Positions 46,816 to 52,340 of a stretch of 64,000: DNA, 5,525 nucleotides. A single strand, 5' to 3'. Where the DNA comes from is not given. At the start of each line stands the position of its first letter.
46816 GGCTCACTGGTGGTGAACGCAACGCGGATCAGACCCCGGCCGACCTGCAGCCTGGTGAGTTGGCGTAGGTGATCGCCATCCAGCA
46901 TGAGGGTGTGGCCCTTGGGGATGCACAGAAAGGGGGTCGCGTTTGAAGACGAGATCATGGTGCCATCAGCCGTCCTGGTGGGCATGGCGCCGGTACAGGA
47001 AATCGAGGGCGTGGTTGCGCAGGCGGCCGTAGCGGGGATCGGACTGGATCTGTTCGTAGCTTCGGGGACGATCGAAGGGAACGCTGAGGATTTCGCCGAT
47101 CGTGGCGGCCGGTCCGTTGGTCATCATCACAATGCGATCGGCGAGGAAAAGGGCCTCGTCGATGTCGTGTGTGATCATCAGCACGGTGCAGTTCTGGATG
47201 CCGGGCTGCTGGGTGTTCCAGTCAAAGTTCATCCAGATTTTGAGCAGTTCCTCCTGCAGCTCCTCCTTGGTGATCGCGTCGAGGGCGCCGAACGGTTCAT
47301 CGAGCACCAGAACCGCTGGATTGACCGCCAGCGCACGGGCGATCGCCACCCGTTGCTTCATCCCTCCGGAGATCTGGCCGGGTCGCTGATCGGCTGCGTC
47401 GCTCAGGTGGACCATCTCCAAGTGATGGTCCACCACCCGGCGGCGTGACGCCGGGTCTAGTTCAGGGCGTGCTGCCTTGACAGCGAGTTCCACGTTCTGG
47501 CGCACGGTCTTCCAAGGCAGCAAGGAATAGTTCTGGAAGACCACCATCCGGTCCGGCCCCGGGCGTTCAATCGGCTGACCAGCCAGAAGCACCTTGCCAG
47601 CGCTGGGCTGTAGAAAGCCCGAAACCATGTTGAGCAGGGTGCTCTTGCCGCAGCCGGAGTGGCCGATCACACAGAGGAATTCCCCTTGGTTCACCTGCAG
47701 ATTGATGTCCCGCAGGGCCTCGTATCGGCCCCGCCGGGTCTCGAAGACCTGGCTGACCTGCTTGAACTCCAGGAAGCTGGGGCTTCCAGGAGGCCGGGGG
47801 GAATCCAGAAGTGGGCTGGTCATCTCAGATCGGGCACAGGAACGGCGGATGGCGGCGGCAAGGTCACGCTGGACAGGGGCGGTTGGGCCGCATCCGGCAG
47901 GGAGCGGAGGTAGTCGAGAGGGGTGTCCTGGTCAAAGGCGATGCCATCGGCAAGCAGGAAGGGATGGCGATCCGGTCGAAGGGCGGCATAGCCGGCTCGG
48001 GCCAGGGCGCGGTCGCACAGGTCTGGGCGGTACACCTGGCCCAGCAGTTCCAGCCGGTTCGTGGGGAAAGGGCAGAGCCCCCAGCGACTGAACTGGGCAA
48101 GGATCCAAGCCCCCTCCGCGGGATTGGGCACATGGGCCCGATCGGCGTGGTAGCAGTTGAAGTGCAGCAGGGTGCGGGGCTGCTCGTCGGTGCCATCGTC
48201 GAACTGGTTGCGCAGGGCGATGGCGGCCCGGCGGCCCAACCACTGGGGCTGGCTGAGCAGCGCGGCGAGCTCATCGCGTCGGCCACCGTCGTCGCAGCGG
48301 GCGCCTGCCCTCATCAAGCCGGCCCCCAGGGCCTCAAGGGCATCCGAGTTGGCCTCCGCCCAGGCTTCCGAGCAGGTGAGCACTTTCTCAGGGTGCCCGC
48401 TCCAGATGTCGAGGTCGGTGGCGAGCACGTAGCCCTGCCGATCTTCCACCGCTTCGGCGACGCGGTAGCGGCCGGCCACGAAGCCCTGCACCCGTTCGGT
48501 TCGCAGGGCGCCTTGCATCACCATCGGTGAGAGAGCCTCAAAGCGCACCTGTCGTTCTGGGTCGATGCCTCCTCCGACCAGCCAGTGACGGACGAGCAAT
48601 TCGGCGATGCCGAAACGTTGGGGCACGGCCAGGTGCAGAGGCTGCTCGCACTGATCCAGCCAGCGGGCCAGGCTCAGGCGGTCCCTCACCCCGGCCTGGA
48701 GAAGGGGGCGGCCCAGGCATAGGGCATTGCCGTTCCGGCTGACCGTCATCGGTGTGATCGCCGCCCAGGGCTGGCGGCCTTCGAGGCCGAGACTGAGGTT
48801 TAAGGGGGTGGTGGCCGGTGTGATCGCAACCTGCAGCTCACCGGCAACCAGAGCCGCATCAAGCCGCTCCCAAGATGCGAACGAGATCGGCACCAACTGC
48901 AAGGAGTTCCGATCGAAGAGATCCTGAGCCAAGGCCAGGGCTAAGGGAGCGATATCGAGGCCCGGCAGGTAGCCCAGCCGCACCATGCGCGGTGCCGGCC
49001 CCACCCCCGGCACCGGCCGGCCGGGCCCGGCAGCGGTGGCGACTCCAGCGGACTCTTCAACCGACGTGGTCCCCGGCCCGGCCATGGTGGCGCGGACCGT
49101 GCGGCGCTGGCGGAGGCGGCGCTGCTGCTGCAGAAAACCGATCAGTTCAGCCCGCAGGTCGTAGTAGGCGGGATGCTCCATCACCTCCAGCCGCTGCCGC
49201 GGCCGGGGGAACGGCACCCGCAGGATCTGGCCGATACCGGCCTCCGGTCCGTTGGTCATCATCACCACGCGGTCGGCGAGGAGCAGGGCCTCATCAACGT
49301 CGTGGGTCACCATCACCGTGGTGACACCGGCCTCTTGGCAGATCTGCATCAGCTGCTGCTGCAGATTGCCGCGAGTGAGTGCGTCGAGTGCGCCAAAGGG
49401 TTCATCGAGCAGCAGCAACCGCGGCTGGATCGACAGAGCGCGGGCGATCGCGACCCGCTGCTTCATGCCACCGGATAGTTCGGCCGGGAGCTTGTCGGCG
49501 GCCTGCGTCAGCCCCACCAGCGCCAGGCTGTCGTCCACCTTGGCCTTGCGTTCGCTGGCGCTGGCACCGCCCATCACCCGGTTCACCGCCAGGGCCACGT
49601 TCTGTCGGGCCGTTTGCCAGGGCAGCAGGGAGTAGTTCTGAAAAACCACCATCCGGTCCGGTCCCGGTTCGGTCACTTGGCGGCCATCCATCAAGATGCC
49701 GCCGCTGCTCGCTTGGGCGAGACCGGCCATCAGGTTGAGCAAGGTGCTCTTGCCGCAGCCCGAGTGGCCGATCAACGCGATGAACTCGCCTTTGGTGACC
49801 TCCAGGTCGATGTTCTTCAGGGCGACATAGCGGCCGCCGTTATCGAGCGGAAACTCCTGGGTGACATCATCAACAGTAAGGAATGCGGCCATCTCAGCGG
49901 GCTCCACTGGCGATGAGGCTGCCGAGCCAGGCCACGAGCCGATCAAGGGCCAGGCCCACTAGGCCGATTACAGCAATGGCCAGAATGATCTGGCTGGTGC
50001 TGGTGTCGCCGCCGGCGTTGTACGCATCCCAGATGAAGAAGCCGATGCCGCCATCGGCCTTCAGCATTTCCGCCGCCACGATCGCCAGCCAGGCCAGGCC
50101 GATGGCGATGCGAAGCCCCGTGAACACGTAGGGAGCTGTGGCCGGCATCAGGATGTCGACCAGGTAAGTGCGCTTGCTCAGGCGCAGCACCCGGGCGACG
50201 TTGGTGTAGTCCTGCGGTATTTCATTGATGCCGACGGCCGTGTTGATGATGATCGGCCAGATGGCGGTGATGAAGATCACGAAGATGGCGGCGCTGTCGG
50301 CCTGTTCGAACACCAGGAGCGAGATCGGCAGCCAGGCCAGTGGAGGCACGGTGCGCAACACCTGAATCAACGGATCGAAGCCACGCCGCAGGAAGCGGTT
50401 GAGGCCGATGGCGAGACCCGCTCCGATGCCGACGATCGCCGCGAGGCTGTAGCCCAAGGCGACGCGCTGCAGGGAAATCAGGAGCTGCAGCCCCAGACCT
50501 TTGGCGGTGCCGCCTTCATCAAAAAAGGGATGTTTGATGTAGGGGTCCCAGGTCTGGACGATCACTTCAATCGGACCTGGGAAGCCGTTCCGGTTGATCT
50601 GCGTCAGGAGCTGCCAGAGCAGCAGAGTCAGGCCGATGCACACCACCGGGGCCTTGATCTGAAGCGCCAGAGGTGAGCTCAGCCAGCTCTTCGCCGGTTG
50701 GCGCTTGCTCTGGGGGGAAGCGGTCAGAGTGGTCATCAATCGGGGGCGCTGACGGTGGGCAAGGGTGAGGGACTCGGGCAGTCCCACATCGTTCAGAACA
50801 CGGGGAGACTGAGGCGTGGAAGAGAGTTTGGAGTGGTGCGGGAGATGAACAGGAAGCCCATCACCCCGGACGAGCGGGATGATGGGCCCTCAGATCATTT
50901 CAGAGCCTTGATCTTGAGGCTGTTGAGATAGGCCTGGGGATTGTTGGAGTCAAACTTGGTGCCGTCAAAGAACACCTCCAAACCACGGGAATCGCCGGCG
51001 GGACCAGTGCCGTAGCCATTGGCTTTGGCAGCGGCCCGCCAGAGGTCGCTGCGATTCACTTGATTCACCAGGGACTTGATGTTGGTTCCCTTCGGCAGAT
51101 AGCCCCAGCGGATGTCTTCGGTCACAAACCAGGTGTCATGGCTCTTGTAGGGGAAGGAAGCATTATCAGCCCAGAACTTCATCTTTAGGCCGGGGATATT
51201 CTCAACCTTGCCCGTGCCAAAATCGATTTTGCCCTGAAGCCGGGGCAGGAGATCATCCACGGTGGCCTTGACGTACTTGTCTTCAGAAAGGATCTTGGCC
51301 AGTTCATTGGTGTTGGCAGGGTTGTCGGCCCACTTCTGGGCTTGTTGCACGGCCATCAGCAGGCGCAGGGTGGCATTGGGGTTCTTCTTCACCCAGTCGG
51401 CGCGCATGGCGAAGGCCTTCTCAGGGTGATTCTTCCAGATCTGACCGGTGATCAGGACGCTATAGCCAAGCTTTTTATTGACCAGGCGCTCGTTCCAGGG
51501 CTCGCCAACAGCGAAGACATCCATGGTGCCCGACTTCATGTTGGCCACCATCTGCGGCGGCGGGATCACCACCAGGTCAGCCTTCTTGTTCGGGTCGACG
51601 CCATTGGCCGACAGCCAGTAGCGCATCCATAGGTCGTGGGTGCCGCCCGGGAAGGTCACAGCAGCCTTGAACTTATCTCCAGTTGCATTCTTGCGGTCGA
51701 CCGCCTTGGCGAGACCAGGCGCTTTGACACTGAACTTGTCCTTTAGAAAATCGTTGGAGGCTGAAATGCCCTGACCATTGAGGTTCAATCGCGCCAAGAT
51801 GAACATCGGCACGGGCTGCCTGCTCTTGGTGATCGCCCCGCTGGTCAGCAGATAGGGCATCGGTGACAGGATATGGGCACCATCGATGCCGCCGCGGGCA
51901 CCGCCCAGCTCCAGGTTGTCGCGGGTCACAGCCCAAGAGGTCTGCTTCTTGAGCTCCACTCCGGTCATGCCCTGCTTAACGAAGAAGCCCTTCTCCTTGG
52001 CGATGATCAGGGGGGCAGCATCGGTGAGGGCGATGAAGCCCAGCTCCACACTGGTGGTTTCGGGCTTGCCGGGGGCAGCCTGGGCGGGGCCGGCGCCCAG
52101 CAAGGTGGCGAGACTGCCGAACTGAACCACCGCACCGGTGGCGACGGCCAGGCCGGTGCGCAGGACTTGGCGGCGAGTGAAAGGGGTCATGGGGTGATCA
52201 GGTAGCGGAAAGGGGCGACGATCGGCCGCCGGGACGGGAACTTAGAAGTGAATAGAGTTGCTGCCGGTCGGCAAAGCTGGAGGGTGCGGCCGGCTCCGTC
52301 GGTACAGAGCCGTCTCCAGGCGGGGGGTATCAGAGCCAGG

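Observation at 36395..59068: Complete nitrate/nitrite/cyanate assimilation supercluster sits between the two halves of a phage-like morphogenesis module, bracketed by a 207-bp direct repeat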

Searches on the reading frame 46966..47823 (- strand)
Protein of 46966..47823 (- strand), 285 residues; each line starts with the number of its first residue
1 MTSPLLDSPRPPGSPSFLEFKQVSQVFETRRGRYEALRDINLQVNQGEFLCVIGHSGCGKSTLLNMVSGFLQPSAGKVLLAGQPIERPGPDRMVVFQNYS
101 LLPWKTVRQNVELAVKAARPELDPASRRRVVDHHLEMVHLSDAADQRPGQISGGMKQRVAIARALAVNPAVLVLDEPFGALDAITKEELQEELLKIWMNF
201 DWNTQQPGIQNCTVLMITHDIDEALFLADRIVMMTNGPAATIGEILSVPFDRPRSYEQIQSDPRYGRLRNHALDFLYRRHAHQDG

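Call 30: search_protein_families(library=pfam, proteins=[window:46966-47823:-], max_evalue=0.001)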
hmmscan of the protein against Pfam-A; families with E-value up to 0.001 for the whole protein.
window:46966-47823:- (285 aa): 7 families
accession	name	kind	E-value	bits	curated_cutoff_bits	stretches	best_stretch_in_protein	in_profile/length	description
PF00005.33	ABC_tran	-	4e-34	118.6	25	1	37-178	1-136/137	ABC transporter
PF13401.12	AAA_22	-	5e-06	27.3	27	1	46-224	4-129/130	AAA domain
PF13304.12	AAA_21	-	4.6e-05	24.1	27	0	124-220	220-299/304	AAA domain, putative AbiEii toxin, Type IV TA system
PF13191.12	AAA_16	-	9.4e-05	23.4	32.6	1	31-176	6-140/167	AAA ATPase domain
PF03193.22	RsgA_GTPase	-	0.00011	22.5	30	1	25-72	85-131/174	RsgA GTPase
PF20703.3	nSTAND1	-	0.00044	20.4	27.1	1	32-65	18-51/379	Novel STAND NTPase 1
PF00004.35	AAA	-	0.00048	21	21.2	0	135-227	26-120/131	ATPase family associated with various cellular activities (AAA)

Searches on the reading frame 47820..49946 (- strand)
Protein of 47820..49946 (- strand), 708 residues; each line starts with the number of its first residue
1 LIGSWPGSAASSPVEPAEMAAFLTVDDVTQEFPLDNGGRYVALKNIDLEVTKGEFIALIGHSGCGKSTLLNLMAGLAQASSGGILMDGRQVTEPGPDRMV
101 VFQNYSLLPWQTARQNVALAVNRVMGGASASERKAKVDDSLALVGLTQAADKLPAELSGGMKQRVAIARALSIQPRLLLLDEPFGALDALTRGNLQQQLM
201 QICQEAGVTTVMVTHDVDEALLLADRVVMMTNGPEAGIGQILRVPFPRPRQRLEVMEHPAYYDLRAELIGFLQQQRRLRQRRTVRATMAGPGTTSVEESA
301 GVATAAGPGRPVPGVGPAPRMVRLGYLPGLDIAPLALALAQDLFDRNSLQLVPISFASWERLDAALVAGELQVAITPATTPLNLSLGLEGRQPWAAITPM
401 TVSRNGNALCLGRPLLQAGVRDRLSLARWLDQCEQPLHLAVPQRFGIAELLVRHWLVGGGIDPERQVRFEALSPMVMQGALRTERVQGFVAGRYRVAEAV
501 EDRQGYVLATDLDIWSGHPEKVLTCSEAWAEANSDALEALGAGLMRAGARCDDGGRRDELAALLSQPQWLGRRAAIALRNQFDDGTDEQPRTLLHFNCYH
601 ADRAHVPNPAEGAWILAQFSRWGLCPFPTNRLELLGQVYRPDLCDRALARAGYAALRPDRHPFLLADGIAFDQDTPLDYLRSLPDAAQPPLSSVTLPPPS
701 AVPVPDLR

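Call 30: search_protein_families(library=pfam, proteins=[window:47820-49946:-], max_evalue=0.001)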
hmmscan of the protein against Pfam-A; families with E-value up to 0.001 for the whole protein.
window:47820-49946:- (708 aa): 5 families
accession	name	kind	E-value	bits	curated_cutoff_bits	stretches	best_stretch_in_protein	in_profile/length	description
PF13379.11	NMT1_2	-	5.9e-44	151.2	24.7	1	317-565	3-252/252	NMT1-like family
PF00005.33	ABC_tran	-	2.9e-34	119.1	25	1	43-184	1-136/137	ABC transporter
PF09818.15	ABC_ATPase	-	3e-05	23.6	23.2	0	156-232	157-248/283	P-loop domain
PF13304.12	AAA_21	-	7.5e-05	23.4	27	0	55-84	1-26/304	AAA domain, putative AbiEii toxin, Type IV TA system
PF03193.22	RsgA_GTPase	-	0.00021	21.6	30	1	50-82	103-135/174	RsgA GTPase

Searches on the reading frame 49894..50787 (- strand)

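Call 30: search_protein_families(library=pfam, proteins=[window:49894-50787:-], max_evalue=0.001)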
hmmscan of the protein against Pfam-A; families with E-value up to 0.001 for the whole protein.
window:49894-50787:- (297 aa): 1 family
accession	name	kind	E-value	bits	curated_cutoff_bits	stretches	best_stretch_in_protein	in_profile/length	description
PF00528.27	BPD_transp_1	-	2.3e-30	106.1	26.4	1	120-288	3-178/184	Binding-protein-dependent transport system inner membrane component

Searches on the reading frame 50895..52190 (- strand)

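Call 30: search_protein_families(library=pfam, proteins=[window:50895-52190:-], max_evalue=0.001)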
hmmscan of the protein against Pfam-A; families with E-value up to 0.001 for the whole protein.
window:50895-52190:- (431 aa): 2 families
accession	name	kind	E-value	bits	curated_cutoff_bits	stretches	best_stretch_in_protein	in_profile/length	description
PF13379.11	NMT1_2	-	1.3e-100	336.8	24.7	1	41-302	1-252/252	NMT1-like family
PF09084.16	NMT1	-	6.7e-06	26.6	20.5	0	56-103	2-48/216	NMT1/THI5 like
